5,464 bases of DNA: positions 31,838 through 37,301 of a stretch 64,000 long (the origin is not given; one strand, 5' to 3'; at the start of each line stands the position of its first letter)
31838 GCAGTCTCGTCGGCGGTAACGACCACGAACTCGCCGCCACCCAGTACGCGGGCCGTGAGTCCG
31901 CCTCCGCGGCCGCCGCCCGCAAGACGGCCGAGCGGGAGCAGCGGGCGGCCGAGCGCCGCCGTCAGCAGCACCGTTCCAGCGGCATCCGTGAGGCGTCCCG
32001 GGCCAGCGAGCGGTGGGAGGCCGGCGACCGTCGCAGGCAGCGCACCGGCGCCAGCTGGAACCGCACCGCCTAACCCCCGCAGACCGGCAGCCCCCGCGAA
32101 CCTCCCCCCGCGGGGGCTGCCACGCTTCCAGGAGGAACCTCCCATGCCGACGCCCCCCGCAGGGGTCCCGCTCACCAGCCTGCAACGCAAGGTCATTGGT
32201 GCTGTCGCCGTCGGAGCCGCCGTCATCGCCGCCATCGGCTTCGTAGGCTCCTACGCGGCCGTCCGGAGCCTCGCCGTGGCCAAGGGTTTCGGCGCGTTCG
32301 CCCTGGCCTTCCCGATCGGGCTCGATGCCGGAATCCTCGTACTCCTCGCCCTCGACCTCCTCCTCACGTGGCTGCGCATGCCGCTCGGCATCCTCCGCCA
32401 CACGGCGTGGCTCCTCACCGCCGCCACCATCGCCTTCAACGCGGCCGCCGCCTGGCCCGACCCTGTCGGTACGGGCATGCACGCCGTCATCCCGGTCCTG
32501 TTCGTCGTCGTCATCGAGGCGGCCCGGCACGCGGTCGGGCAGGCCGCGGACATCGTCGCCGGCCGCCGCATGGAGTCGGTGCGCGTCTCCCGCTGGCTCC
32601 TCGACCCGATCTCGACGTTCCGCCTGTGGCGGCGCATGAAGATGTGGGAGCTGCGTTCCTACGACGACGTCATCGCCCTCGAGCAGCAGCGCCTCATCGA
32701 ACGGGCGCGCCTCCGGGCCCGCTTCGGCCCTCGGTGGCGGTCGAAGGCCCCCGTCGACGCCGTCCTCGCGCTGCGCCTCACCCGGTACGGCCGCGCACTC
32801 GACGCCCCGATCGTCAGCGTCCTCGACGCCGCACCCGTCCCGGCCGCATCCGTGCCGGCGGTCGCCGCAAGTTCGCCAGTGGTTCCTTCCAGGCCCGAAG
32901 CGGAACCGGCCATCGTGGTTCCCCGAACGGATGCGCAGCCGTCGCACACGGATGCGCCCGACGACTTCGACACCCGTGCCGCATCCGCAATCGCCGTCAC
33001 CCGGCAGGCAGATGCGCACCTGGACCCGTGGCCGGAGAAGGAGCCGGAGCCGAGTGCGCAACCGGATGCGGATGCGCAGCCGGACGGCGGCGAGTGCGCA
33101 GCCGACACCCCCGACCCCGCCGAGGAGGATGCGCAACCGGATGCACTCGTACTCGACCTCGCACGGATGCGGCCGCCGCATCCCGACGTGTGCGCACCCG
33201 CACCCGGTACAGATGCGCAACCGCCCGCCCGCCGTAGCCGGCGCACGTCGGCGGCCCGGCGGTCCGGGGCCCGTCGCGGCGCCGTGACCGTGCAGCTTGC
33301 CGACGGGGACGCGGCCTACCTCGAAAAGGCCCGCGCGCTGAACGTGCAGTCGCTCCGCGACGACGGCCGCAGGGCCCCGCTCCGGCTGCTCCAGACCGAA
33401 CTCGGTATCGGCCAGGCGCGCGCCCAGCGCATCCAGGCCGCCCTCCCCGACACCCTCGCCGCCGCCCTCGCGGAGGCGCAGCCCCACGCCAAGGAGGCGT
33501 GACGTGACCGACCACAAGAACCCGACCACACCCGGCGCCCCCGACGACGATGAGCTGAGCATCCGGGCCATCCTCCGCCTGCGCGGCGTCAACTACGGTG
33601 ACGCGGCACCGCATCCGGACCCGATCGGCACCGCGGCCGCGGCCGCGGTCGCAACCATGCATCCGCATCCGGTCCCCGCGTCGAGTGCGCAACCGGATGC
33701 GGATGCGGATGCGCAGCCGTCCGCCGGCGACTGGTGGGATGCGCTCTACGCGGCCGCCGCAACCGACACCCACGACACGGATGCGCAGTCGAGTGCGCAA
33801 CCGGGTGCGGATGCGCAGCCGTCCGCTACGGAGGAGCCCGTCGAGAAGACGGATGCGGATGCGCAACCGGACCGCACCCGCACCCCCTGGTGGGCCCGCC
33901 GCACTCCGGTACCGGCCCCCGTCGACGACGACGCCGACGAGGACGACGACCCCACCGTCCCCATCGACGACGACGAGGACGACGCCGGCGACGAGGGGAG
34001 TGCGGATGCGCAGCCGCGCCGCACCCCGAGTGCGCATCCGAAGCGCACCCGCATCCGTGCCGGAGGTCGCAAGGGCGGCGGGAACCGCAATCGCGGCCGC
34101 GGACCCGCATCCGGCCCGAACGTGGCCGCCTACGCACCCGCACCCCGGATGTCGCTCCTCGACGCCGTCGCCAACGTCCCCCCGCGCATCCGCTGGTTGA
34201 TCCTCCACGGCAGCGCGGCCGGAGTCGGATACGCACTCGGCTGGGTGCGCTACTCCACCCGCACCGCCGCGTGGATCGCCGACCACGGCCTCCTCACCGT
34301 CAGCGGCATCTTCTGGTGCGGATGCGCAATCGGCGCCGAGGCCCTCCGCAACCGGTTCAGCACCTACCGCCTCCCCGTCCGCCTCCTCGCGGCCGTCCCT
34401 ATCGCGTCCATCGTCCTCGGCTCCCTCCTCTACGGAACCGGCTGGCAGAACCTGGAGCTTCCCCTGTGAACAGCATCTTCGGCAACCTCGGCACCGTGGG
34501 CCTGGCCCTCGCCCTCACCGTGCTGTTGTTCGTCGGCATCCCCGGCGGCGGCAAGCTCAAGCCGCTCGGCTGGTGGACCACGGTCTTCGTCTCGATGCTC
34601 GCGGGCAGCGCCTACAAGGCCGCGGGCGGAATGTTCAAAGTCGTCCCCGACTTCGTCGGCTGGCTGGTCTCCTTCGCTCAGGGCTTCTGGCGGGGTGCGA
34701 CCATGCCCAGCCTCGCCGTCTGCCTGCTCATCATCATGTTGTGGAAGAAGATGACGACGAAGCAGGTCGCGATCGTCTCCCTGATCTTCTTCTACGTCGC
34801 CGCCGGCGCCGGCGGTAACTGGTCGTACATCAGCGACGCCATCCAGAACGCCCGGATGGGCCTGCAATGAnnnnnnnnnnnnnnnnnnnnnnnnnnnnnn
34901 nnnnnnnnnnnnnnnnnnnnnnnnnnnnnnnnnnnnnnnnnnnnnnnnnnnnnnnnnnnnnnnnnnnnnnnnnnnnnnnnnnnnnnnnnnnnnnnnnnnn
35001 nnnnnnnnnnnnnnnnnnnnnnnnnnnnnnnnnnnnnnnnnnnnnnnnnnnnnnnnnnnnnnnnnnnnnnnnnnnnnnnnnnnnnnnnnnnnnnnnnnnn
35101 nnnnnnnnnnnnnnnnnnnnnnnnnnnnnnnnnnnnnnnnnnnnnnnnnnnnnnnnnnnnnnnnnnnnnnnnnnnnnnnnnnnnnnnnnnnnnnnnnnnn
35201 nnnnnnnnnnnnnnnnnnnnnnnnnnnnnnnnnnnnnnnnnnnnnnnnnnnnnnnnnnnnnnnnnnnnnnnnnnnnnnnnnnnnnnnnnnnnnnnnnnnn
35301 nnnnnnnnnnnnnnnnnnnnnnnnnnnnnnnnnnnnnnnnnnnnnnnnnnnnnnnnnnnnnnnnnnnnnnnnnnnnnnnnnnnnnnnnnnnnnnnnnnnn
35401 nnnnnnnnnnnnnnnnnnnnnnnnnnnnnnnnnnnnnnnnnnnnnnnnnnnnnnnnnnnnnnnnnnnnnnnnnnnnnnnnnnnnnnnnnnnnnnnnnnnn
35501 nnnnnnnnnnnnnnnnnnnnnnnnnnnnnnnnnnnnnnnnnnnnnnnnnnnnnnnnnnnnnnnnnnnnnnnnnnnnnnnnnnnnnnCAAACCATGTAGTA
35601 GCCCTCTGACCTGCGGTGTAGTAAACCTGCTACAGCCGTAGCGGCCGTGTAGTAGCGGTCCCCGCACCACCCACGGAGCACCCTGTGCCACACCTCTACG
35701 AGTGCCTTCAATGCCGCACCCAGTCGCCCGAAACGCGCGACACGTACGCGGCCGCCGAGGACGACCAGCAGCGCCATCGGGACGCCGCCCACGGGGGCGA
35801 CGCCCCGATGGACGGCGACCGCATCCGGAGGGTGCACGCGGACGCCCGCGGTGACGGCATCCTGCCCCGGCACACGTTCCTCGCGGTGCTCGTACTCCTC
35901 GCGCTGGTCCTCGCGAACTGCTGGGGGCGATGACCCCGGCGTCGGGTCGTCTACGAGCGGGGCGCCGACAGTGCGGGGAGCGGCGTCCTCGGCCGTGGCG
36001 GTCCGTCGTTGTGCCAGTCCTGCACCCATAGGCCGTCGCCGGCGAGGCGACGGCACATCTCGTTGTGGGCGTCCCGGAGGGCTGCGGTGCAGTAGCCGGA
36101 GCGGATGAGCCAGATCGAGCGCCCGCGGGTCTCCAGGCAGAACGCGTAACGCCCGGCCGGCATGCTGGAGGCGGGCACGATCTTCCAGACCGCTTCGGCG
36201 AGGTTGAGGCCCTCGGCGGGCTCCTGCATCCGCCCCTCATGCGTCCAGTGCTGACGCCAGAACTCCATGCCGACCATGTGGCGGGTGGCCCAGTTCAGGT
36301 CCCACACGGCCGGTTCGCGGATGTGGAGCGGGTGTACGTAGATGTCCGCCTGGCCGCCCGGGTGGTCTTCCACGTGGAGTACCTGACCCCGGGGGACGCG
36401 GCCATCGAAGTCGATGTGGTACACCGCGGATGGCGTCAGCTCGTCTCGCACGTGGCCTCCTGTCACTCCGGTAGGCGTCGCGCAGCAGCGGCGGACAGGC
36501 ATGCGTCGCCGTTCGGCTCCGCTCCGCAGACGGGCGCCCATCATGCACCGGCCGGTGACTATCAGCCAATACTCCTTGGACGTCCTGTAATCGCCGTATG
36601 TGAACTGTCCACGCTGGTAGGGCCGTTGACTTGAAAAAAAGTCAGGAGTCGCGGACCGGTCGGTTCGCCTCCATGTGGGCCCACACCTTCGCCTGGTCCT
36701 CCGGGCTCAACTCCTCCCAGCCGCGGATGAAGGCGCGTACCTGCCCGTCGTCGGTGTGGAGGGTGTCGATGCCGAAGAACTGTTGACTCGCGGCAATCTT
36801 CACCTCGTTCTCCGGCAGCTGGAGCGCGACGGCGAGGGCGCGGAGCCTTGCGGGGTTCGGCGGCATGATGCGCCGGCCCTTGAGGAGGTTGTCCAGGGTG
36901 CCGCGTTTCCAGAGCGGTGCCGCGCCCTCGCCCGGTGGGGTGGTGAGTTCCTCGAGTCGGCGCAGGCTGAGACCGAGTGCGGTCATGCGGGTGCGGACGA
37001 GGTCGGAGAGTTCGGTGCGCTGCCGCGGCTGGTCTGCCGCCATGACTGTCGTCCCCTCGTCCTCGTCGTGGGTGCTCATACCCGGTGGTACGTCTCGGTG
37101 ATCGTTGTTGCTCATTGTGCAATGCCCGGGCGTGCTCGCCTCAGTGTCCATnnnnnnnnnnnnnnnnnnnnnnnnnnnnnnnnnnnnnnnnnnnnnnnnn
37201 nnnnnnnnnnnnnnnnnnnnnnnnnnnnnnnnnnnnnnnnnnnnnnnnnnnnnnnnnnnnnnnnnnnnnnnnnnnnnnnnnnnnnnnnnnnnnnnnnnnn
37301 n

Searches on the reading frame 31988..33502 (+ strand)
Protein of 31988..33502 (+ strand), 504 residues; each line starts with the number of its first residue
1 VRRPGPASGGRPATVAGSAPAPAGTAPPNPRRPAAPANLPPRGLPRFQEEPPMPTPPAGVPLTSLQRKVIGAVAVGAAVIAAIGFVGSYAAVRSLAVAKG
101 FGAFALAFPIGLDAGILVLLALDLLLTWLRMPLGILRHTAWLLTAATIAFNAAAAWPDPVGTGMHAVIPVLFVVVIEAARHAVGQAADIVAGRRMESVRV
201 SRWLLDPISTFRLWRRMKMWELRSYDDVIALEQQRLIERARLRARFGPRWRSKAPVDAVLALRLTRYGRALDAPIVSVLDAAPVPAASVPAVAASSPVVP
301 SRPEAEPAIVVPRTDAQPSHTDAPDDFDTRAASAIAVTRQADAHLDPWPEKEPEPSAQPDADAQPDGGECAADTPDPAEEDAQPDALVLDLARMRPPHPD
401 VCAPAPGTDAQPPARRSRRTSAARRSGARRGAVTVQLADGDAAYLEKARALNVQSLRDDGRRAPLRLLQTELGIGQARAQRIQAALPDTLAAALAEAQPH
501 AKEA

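Call 11: search_protein_families(library=pfam, proteins=[window:31988-33502:+], max_evalue=0.01)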
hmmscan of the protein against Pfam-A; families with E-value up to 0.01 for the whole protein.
window:31988-33502:+ (504 aa): 1 family
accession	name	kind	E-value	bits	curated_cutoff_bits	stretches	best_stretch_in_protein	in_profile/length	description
PF10935.13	DUF2637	-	1.6e-36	126.1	22.8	1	72-225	2-159/161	Protein of unknown function (DUF2637)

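Call 48: search_protein_families(library=phrogs, proteins=[window:31988-33502:+], max_evalue=0.1)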
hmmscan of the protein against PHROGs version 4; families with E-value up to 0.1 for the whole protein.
window:31988-33502:+ (504 aa): 2 families
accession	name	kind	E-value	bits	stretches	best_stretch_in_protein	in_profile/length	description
phrog_29003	-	unknown function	1.2e-84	285.9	1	58-273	23-241/504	-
phrog_32569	-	unknown function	5.6e-59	201.3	1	19-273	12-271/519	-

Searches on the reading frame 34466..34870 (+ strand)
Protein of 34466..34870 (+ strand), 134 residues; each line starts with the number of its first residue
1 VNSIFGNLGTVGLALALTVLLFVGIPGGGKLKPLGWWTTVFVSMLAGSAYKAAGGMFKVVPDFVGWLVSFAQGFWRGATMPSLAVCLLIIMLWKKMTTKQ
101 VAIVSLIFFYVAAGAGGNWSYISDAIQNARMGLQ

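Call 48: search_protein_families(library=phrogs, proteins=[window:34466-34870:+], max_evalue=0.1)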
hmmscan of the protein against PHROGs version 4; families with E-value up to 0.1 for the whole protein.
window:34466-34870:+ (134 aa): 2 families
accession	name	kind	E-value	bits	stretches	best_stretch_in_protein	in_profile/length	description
phrog_38677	-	unknown function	1.8e-26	94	1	2-129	2-132/138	-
phrog_14475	-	unknown function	0.06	14.7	0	83-119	15-51/68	-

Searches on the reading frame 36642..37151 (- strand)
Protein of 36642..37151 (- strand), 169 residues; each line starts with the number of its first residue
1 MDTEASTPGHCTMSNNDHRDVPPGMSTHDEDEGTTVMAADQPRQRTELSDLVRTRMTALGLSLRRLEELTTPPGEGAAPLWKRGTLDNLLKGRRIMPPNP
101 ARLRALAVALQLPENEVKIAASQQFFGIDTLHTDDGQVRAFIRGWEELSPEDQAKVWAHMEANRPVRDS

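Call 11: search_protein_families(library=pfam, proteins=[window:36642-37151:-], max_evalue=0.01)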
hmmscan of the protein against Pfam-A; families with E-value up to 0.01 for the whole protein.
window:36642-37151:- (169 aa): 1 family
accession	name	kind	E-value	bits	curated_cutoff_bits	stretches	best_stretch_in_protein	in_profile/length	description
PF13560.12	HTH_31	-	0.00011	22.8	27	1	47-117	1-61/64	Helix-turn-helix domain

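Call 29: search_protein_families(library=ncbifam, proteins=[window:36642-37151:-], max_evalue=1)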
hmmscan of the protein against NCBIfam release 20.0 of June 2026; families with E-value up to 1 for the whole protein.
window:36642-37151:- (169 aa): 0 families

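Call 48: search_protein_families(library=phrogs, proteins=[window:36642-37151:-], max_evalue=0.1)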
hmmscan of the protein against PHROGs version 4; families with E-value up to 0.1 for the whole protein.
window:36642-37151:- (169 aa): 2 families
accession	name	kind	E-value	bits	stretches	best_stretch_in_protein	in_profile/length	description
phrog_12831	-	transcription regulation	0.00021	22.3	1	81-154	32-105/151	transcriptional repressor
phrog_3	-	transcription regulation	0.062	14.1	1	34-119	75-147/430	transcriptional repressor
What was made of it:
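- An Xre-like protein that weakly matches PHROG 'transcriptional repressor' families exists at 36642-37151 and could be the true lysogeny repressor (calls 11, 48).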
